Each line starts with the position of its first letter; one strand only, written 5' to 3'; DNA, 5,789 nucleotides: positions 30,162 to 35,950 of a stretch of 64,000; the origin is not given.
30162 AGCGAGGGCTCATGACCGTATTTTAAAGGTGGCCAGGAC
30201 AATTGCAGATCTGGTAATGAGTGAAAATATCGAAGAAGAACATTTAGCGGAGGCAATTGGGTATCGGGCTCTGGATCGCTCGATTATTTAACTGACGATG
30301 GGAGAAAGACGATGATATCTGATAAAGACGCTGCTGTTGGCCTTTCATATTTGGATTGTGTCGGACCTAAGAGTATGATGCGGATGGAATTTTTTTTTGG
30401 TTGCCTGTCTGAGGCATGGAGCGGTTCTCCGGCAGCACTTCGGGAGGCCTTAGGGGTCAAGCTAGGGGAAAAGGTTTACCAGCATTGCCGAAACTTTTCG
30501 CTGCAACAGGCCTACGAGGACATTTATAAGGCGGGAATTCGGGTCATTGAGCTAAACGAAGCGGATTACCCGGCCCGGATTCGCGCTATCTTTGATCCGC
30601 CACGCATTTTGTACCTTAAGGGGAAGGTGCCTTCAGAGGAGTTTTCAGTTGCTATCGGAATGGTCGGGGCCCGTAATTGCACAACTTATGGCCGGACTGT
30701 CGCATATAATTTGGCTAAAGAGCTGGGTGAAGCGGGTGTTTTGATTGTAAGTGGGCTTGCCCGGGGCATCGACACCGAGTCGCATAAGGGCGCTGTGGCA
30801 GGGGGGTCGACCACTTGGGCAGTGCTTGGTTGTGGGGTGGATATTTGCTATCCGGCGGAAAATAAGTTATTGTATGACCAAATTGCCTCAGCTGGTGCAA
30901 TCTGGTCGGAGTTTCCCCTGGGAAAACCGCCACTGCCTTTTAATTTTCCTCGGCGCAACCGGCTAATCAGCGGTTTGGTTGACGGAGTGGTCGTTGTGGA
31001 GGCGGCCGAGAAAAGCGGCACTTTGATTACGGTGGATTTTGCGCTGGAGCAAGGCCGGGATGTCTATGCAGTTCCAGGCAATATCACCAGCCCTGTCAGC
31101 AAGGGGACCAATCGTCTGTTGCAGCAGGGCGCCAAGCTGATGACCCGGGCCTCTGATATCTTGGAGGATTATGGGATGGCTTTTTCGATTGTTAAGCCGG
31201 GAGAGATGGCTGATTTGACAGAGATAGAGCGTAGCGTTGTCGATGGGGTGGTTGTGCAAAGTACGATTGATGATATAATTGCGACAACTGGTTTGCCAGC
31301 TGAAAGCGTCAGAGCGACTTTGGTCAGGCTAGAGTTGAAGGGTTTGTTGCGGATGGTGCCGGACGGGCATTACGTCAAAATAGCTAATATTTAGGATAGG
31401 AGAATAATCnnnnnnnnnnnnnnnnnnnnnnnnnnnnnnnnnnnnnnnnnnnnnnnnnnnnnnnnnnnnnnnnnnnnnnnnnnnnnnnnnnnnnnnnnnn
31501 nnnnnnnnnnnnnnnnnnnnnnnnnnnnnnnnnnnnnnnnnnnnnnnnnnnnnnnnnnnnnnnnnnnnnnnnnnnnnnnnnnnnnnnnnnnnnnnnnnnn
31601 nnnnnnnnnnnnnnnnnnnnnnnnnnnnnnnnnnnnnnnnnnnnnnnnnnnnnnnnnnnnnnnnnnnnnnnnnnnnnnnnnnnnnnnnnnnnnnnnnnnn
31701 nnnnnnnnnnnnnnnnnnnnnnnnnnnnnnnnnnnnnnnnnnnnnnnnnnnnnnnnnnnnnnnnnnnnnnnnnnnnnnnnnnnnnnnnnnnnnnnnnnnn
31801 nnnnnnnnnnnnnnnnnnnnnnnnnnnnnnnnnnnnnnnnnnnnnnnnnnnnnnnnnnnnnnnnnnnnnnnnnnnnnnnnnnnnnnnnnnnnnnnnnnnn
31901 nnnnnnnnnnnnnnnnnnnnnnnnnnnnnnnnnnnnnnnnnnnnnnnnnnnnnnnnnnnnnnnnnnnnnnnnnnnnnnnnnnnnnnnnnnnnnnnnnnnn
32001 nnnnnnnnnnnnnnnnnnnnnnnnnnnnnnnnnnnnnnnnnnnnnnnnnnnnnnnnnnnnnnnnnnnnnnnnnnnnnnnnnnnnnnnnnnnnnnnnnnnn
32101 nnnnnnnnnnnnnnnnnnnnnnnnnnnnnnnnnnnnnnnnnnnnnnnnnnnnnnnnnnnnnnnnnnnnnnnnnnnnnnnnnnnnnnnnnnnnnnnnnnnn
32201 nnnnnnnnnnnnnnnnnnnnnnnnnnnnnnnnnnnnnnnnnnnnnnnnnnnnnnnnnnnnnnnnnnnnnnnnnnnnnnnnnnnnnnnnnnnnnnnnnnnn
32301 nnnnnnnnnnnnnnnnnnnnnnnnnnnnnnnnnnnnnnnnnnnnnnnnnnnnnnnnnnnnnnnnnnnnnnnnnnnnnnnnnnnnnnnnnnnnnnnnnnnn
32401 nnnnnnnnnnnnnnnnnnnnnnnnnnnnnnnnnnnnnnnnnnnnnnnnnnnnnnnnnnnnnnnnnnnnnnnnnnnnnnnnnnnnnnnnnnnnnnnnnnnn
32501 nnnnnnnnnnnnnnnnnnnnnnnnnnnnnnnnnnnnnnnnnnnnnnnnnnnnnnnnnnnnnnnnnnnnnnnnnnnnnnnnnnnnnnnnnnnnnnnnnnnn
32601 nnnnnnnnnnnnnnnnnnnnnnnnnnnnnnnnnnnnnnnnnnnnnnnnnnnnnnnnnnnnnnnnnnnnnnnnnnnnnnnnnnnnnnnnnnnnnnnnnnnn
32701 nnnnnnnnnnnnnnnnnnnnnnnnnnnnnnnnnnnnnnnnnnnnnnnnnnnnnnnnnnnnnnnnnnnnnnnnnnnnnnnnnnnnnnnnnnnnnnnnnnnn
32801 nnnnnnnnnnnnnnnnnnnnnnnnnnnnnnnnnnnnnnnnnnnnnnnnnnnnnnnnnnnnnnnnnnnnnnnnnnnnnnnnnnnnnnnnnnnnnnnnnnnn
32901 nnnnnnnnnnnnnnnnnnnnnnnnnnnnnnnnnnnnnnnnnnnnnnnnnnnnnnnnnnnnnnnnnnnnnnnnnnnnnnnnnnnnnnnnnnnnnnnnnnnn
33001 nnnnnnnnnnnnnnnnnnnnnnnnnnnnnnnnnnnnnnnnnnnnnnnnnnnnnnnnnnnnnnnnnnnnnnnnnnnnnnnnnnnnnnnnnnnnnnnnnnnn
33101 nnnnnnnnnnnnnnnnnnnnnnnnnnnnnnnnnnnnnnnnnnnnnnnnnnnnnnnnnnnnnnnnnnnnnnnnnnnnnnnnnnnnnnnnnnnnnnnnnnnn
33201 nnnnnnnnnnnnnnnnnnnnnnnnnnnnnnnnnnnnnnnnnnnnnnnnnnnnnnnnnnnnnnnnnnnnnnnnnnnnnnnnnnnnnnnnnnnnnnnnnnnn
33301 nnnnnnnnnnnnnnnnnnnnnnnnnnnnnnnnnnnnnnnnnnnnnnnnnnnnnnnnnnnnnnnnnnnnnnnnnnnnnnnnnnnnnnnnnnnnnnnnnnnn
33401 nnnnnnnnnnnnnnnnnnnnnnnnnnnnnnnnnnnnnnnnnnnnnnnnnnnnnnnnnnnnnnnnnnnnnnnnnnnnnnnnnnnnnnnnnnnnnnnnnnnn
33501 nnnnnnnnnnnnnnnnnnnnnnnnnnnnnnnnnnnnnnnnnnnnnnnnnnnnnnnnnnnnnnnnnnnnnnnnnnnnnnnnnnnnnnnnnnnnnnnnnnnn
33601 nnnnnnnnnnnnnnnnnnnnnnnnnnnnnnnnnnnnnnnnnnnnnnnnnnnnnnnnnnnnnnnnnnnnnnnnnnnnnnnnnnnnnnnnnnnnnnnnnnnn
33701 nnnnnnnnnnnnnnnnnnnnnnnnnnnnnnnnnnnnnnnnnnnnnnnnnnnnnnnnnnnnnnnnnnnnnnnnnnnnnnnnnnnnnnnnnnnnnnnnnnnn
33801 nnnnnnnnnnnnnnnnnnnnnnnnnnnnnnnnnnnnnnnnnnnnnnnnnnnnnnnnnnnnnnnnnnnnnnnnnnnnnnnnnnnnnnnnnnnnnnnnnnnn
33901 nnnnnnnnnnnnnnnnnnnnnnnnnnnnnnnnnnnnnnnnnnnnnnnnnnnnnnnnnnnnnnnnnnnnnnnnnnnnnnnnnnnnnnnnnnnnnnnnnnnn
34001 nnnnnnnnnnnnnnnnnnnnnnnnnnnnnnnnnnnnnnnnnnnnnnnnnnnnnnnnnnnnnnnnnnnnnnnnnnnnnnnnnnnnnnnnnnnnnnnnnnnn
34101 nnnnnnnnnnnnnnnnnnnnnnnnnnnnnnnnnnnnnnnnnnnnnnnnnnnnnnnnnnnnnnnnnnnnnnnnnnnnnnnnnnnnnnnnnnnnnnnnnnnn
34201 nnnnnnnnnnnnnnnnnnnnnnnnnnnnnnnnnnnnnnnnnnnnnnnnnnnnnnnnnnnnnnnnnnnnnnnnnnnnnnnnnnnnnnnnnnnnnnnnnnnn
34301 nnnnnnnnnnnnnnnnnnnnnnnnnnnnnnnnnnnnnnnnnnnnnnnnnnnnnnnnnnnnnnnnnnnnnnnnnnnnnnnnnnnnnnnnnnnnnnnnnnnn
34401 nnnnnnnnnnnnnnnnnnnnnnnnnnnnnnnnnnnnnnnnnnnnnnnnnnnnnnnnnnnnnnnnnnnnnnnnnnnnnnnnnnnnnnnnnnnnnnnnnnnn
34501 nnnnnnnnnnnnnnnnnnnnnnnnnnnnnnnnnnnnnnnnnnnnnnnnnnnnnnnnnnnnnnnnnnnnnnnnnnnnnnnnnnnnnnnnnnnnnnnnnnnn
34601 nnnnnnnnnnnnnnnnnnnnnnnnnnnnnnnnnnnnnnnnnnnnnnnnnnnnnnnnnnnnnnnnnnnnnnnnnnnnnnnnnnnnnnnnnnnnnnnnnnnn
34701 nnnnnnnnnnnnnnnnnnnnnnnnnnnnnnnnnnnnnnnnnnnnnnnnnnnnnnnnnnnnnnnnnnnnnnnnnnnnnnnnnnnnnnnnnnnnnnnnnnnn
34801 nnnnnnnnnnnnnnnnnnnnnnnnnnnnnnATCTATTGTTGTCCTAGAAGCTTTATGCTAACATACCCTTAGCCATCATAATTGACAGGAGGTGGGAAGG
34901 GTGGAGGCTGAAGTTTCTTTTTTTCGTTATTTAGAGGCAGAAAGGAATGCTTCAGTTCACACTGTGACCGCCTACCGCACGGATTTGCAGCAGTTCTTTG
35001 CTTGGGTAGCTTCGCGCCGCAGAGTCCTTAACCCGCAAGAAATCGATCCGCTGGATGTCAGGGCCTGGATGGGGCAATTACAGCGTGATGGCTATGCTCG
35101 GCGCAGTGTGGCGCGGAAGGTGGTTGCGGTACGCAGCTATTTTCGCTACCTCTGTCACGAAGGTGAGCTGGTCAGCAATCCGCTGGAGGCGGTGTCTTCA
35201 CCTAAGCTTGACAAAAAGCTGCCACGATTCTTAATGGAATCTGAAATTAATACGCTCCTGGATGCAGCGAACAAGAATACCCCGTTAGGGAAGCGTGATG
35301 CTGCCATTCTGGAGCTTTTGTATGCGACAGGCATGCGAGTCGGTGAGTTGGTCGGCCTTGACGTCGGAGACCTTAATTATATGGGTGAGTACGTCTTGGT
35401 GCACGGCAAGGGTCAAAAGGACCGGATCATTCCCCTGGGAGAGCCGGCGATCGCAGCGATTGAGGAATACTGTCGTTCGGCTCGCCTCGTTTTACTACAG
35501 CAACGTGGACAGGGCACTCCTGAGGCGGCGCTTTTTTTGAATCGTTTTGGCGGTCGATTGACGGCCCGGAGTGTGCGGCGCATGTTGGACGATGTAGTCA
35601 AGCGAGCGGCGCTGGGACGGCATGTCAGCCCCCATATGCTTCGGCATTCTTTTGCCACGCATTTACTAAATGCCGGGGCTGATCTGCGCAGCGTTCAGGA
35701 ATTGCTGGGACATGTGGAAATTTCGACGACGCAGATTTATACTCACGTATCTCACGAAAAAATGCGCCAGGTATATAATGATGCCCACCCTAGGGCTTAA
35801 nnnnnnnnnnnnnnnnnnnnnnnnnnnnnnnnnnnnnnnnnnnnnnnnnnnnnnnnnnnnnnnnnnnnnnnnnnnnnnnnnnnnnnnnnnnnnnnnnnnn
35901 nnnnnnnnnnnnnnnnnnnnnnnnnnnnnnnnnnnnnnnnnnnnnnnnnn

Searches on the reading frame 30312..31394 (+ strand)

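Call 62: search_protein_families(library=pfam, proteins=[window:30312-31394:+], max_evalue=0.00001)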
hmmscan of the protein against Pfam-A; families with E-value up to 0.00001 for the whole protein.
window:30312-31394:+ (360 aa): 2 families
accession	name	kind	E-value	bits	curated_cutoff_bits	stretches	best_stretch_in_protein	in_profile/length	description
PF02481.21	DNA_processg_A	-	4.6e-73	245.3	29.6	1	72-278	3-211/212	DNA recombination-mediator protein A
PF17782.7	DprA_WH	-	5.6e-08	33.1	22.9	1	318-352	27-61/61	DprA winged helix domain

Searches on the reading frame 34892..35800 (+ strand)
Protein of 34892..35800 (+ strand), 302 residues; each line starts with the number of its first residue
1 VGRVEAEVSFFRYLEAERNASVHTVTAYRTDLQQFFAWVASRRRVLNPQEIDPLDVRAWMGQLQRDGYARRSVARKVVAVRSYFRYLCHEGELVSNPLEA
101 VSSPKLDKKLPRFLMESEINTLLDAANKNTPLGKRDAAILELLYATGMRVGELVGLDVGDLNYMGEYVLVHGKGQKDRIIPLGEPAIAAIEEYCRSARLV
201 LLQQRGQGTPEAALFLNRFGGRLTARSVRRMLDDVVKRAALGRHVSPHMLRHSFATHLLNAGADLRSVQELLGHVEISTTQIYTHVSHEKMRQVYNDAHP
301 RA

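Call 62: search_protein_families(library=pfam, proteins=[window:34892-35800:+], max_evalue=0.00001)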
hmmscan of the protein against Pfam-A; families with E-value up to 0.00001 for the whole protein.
window:34892-35800:+ (302 aa): 2 families
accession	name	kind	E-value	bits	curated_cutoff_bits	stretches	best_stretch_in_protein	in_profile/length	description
PF00589.27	Phage_integrase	-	1.2e-48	165.6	27.1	1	113-288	2-170/172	Phage integrase family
PF02899.23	Phage_int_SAM_1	-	3e-20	72.7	22.3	1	9-91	3-83/83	Phage integrase, N-terminal SAM-like domain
